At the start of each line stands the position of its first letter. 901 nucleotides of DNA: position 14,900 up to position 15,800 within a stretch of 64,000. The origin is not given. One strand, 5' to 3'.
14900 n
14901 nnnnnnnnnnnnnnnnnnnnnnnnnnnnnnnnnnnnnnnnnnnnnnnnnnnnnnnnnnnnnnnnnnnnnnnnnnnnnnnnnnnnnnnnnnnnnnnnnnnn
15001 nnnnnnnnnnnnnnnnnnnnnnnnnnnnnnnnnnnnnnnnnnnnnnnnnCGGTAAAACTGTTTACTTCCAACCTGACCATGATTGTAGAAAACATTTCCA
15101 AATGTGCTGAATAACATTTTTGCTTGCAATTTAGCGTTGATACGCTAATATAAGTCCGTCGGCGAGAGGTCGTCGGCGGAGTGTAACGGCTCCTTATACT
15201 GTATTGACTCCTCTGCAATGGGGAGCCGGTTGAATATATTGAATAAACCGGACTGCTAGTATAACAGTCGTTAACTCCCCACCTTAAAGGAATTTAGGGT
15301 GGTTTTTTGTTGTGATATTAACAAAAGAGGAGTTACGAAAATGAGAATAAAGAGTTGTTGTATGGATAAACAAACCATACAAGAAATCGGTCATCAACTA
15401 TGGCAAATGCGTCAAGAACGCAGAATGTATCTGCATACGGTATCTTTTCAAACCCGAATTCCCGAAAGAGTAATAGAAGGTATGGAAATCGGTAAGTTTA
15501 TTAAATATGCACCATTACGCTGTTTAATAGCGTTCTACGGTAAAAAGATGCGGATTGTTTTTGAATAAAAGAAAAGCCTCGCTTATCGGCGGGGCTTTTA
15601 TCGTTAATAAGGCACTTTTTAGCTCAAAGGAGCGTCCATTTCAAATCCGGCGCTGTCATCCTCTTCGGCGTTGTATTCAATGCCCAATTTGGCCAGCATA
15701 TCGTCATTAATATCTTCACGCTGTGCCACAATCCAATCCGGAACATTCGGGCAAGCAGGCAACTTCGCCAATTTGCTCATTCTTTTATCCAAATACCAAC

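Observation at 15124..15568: Paralogous structured RNA element with own promoter and terminator, fused upstream of a small XRE-HTH gene (copy 1)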

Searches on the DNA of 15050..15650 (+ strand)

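Call 5: search_rna_families(source=window, start=15050, end=15650, threshold=evalue, max_evalue=10, show_alignments=3)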
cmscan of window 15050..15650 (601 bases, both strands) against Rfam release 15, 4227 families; matches with E-value up to 10: 18.
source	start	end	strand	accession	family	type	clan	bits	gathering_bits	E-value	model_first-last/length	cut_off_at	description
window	15470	15600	+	RF04184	BTnc060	Gene; sRNA;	-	28.5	228.9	0.02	1-213/213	no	Bacteroides sRNA BTnc060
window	15544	15614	+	RF02621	BSnc120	Gene; sRNA;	-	22.5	114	0.014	1-88/88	no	Brucella sRNA 120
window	15544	15604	+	RF01859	Phe_leader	Cis-reg; leader;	-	21.8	55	0.36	1-125/125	no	Phenylalanine leader peptide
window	15493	15611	+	RF00121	MicC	Gene; sRNA;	-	20.2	90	1.8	1-123/123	no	MicC RNA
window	15105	15187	+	RF02846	Ref84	Gene; antisense;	-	20.1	52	5.5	1-87/87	no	Enterococcus sRNA 84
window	15564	15631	-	RF01772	rnk_pseudo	Cis-reg; leader;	-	20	55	0.67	1-108/108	no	Pseudomonas rnk leader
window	15531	15598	+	RF01393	isrJ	Gene; sRNA;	-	19.5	37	0.41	1-75/75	no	isrJ Hfq binding RNA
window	15358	15404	+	RF01810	pntA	Gene; sRNA;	-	19.4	54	2.4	1-62/62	no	pntA sRNA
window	15507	15601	+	RF01820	RsaE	Gene; sRNA;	-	19.3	79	1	1-112/112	no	RNA Staph. aureus E (RoxS)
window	15524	15605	+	RF02075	STnc230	Gene; sRNA;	-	18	50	6.7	1-83/83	no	Enterobacterial sRNA STnc230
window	15089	15120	+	RF02920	Fusobacteriales-1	Cis-reg;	-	17.7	52.1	7.5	82-113/113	no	Fusobacteriales-1 RNA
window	15561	15612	+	RF04186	mir-278_2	Gene; miRNA;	-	17.6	70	0.85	1-79/79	no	mir-278_2 microRNA precursor family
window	15540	15602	+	RF00512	Leu_leader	Cis-reg; leader;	-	16.9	50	0.83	1-148/148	no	Leucine operon leader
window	15541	15600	+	RF01400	istR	Gene; antitoxin;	-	16.3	45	0.93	1-130/130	no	istR Hfq binding RNA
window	15571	15599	+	RF01772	rnk_pseudo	Cis-reg; leader;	-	15.8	55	5.7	72-100/108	no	Pseudomonas rnk leader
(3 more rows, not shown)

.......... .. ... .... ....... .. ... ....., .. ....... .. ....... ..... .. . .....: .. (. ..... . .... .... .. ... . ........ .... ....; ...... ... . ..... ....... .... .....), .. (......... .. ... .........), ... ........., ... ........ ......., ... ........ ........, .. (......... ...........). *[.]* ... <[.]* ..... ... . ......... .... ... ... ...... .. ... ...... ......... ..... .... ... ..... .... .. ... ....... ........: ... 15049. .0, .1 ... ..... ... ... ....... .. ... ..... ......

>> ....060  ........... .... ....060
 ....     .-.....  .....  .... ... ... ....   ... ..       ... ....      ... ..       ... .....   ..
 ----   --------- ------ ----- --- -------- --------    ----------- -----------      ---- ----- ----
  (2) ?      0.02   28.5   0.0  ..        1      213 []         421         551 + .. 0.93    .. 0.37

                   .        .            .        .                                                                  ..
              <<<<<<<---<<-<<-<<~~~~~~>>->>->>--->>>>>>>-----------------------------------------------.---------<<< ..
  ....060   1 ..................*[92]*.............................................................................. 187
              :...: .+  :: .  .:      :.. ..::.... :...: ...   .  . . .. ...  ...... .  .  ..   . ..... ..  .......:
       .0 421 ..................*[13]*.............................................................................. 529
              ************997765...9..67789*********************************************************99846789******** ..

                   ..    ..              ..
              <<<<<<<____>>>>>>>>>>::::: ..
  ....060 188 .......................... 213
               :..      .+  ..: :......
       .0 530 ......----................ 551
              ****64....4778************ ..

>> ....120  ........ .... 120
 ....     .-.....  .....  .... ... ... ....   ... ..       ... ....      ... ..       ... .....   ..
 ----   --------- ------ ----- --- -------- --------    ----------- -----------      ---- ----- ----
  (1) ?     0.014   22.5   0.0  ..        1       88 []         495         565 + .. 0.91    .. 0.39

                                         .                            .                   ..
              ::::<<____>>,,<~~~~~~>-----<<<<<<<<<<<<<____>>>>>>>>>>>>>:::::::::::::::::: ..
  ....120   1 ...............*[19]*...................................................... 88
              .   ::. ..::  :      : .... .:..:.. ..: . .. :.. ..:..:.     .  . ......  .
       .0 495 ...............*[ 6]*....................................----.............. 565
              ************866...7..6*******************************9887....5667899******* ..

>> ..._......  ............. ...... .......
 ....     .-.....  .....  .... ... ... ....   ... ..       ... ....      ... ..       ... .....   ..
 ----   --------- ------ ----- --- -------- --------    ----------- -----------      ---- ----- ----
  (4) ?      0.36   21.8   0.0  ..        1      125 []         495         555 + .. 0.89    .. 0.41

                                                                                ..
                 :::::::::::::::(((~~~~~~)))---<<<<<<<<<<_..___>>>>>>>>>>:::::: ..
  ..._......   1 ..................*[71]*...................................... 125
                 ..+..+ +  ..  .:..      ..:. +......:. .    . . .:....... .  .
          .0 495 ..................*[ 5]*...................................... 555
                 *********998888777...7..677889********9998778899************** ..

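Call 35: build_rna_model(alignment_id=A4, structure=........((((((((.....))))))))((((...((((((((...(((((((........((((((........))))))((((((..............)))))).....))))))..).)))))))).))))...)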
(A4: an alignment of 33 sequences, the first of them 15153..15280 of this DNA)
Model R1 built from alignment A4 (33 sequences, 139 columns); structure: as given.
model positions 128; base pairs 39; branch points 2; effective number of sequences 1.34; information 0.59 bits per position. Calibrated on 0.2 Mb of random sequence (short: E-values are rough).
structure used (alignment columns):
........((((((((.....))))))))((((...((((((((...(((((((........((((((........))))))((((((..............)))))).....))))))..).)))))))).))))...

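Call 37: search_with_rna_model(model_id=R1, sources=[window, L001, L003, L004, L008, L009, L010, L011, L012, L013, L014, L015, L016, L017, L018, L019, L020, L021, L022, L023, L024, L025, L026, L028, L029, L030, L031, L032, L033, L034, L035, L036, L038], max_evalue=1)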
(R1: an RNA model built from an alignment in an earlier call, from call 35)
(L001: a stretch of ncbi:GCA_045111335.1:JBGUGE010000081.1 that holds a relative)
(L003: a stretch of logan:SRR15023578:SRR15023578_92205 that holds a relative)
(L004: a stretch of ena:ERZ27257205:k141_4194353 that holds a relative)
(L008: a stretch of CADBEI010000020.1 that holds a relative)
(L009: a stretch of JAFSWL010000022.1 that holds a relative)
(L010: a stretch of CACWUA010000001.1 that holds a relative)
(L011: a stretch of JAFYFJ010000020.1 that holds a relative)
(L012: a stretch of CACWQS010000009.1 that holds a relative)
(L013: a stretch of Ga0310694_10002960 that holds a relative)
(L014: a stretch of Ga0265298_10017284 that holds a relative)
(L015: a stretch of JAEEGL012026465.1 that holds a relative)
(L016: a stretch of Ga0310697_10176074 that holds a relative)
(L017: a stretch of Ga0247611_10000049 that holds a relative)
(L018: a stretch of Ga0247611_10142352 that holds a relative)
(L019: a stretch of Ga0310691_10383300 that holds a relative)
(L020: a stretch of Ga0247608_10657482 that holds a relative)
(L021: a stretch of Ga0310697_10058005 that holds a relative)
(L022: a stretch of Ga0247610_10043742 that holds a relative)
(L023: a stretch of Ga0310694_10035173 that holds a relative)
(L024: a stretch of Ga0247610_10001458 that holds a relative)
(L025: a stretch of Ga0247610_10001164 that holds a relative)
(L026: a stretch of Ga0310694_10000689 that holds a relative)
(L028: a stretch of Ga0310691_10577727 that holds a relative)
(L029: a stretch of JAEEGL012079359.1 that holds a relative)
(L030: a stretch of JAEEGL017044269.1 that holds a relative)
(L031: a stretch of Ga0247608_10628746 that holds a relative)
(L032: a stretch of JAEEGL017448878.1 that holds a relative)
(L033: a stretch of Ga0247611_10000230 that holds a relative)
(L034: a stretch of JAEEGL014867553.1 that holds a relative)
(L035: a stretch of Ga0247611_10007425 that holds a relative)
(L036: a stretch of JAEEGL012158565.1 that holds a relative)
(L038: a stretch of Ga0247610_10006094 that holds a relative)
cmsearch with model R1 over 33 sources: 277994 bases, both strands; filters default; matches with E-value up to 1: 37.
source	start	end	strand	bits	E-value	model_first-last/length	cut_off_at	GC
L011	2797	2924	+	142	1e-29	1-128/128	no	0.47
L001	5823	5950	+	141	1.6e-29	1-128/128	no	0.47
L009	2791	2919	+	138.9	5e-29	1-128/128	no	0.49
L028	712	840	+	138.8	5.3e-29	1-128/128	no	0.48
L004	5820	5947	+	138.2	7e-29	1-128/128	no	0.49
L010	2790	2918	+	138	7.8e-29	1-128/128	no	0.5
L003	5813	5939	+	137.6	1e-28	1-128/128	no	0.47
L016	511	636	-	137.6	1e-28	1-128/128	no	0.52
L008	2110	2238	+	136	2.3e-28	1-128/128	no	0.47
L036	1344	1470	+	134.7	4.4e-28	1-128/128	no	0.46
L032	9554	9680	+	134.5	5e-28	1-128/128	no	0.48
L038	1246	1374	-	134.2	5.7e-28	1-128/128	no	0.48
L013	760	887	-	133.7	7.5e-28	1-128/128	no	0.47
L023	2089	2218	-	132.3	1.6e-27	1-128/128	no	0.45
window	15152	15280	+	131.4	2.6e-27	1-128/128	no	0.5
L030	3729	3857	-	131.2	2.9e-27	1-128/128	no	0.46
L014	3066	3192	-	130.9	3.3e-27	1-128/128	no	0.5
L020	586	712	+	130.7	3.8e-27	1-128/128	no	0.5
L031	257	385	-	129.8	6e-27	1-128/128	no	0.46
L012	2804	2933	+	129.3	7.6e-27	1-128/128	no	0.46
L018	2166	2290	+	126.2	3.9e-26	1-128/128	no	0.5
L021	987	1114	+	125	7.4e-26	1-128/128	no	0.46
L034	3366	3493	+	123.6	1.5e-25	1-128/128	no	0.47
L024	4537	4661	-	121.6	4.2e-25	1-128/128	no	0.44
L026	41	165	+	121.6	4.2e-25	1-128/128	no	0.44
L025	2873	3001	+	121.6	4.4e-25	1-128/128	no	0.44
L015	365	490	-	121.5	4.6e-25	1-128/128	no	0.37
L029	1229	1358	+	119.7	1.1e-24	1-128/128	no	0.5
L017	1913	2040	+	117.3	4.1e-24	1-128/128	no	0.48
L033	6930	7060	-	114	2.3e-23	1-128/128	no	0.47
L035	11468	11597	-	113.2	3.4e-23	1-128/128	no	0.45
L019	224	351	-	112.4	5.3e-23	1-128/128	no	0.45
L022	3073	3204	+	106.7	1.1e-21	1-128/128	no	0.37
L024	8448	8561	-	21.8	0.022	1-128/128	no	0.48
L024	9991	10106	-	20.4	0.046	1-128/128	no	0.47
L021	1011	1137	-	16.4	0.37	1-128/128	no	0.46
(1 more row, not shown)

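Call 38: search_with_rna_model(model_id=R1, source=L024, start=8000, end=10600, max_evalue=10, filters=off, show_alignments=3)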
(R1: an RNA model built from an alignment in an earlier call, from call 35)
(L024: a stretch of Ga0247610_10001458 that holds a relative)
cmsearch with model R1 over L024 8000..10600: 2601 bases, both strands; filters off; matches with E-value up to 10: 18.
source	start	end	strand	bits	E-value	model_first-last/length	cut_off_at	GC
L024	8448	8561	-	21.8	0.0002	1-128/128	no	0.48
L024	9991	10106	-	20.4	0.00043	1-128/128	no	0.47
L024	8278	8391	-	14.2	0.011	1-128/128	no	0.43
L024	8002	8078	+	12.2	0.031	1-128/128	no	0.36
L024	8206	8323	+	11.5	0.046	1-128/128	no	0.48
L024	8359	8428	+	11.2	0.052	1-128/128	no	0.41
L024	10040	10057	+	7.7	0.33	57-74/128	no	0.67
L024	8027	8107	-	7.2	0.44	1-128/128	no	0.35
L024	9588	9632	-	6.6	0.6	1-128/128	no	0.44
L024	8494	8511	+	6.1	0.76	57-74/128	no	0.78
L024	8817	8905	+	4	2.3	1-128/128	no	0.48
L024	8325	8342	+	3.5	3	57-74/128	no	0.56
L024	8592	8701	-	3.5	3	1-128/128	no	0.4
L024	8528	8582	+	3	3.8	1-128/128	no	0.51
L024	10432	10476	-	2.6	4.9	1-128/128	no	0.44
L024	8772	8900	-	1.9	6.8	1-128/128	no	0.42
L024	10163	10215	+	1.8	7.2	1-128/128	no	0.43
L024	9603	9681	+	1.7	7.5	1-128/128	no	0.29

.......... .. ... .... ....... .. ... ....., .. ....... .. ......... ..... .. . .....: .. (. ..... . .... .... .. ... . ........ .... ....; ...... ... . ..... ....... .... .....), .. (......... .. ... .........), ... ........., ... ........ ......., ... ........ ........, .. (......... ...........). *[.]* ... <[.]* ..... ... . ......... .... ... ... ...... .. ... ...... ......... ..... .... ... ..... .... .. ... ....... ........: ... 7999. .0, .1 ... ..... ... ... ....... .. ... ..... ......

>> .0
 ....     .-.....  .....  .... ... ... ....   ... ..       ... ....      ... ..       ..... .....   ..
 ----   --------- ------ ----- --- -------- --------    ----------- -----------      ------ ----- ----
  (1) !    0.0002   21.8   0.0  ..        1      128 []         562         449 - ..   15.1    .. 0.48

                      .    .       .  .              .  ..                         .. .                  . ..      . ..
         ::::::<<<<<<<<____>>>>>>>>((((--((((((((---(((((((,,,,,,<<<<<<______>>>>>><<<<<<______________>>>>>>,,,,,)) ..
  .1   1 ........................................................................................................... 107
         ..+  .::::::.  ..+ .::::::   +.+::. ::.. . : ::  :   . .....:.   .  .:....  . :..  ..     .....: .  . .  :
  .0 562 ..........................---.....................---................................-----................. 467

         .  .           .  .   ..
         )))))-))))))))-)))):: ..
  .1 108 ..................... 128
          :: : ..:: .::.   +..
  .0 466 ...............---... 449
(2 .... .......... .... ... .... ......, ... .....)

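Call 53: search_with_rna_model(model_id=R1, sources=[L039, L040, L041, L042, L043, L044, L045, L046, L047, L048], max_evalue=1, show_alignments=5)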
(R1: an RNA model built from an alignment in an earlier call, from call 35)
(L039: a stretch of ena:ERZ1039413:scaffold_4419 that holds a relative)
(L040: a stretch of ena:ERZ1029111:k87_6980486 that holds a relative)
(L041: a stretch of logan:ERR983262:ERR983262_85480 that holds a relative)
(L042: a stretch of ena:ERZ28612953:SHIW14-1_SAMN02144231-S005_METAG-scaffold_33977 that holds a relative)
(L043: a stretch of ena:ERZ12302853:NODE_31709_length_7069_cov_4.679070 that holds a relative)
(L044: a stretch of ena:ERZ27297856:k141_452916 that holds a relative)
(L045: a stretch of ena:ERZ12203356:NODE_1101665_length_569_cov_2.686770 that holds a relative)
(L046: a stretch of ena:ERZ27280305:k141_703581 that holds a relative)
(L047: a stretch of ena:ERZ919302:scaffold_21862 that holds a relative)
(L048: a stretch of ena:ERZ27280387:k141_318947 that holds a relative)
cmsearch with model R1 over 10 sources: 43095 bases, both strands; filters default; matches with E-value up to 1: 10.
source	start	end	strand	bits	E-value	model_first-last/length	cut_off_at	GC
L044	2754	2881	+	134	1e-28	1-128/128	no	0.52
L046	2746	2871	+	128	2.3e-27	1-128/128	no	0.45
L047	2746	2871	+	128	2.3e-27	1-128/128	no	0.45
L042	508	631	+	113.6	4.3e-24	1-128/128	no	0.44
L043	490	613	+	113.6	4.3e-24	1-128/128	no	0.44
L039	2815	2946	+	105.3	3.4e-22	1-128/128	no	0.48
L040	169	300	+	105.3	3.4e-22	1-128/128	no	0.48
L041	25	156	+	105.3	3.4e-22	1-128/128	no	0.48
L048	2744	2871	+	105.2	3.6e-22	1-128/128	no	0.48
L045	1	79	+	71.5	1.6e-14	50-128/128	5'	0.48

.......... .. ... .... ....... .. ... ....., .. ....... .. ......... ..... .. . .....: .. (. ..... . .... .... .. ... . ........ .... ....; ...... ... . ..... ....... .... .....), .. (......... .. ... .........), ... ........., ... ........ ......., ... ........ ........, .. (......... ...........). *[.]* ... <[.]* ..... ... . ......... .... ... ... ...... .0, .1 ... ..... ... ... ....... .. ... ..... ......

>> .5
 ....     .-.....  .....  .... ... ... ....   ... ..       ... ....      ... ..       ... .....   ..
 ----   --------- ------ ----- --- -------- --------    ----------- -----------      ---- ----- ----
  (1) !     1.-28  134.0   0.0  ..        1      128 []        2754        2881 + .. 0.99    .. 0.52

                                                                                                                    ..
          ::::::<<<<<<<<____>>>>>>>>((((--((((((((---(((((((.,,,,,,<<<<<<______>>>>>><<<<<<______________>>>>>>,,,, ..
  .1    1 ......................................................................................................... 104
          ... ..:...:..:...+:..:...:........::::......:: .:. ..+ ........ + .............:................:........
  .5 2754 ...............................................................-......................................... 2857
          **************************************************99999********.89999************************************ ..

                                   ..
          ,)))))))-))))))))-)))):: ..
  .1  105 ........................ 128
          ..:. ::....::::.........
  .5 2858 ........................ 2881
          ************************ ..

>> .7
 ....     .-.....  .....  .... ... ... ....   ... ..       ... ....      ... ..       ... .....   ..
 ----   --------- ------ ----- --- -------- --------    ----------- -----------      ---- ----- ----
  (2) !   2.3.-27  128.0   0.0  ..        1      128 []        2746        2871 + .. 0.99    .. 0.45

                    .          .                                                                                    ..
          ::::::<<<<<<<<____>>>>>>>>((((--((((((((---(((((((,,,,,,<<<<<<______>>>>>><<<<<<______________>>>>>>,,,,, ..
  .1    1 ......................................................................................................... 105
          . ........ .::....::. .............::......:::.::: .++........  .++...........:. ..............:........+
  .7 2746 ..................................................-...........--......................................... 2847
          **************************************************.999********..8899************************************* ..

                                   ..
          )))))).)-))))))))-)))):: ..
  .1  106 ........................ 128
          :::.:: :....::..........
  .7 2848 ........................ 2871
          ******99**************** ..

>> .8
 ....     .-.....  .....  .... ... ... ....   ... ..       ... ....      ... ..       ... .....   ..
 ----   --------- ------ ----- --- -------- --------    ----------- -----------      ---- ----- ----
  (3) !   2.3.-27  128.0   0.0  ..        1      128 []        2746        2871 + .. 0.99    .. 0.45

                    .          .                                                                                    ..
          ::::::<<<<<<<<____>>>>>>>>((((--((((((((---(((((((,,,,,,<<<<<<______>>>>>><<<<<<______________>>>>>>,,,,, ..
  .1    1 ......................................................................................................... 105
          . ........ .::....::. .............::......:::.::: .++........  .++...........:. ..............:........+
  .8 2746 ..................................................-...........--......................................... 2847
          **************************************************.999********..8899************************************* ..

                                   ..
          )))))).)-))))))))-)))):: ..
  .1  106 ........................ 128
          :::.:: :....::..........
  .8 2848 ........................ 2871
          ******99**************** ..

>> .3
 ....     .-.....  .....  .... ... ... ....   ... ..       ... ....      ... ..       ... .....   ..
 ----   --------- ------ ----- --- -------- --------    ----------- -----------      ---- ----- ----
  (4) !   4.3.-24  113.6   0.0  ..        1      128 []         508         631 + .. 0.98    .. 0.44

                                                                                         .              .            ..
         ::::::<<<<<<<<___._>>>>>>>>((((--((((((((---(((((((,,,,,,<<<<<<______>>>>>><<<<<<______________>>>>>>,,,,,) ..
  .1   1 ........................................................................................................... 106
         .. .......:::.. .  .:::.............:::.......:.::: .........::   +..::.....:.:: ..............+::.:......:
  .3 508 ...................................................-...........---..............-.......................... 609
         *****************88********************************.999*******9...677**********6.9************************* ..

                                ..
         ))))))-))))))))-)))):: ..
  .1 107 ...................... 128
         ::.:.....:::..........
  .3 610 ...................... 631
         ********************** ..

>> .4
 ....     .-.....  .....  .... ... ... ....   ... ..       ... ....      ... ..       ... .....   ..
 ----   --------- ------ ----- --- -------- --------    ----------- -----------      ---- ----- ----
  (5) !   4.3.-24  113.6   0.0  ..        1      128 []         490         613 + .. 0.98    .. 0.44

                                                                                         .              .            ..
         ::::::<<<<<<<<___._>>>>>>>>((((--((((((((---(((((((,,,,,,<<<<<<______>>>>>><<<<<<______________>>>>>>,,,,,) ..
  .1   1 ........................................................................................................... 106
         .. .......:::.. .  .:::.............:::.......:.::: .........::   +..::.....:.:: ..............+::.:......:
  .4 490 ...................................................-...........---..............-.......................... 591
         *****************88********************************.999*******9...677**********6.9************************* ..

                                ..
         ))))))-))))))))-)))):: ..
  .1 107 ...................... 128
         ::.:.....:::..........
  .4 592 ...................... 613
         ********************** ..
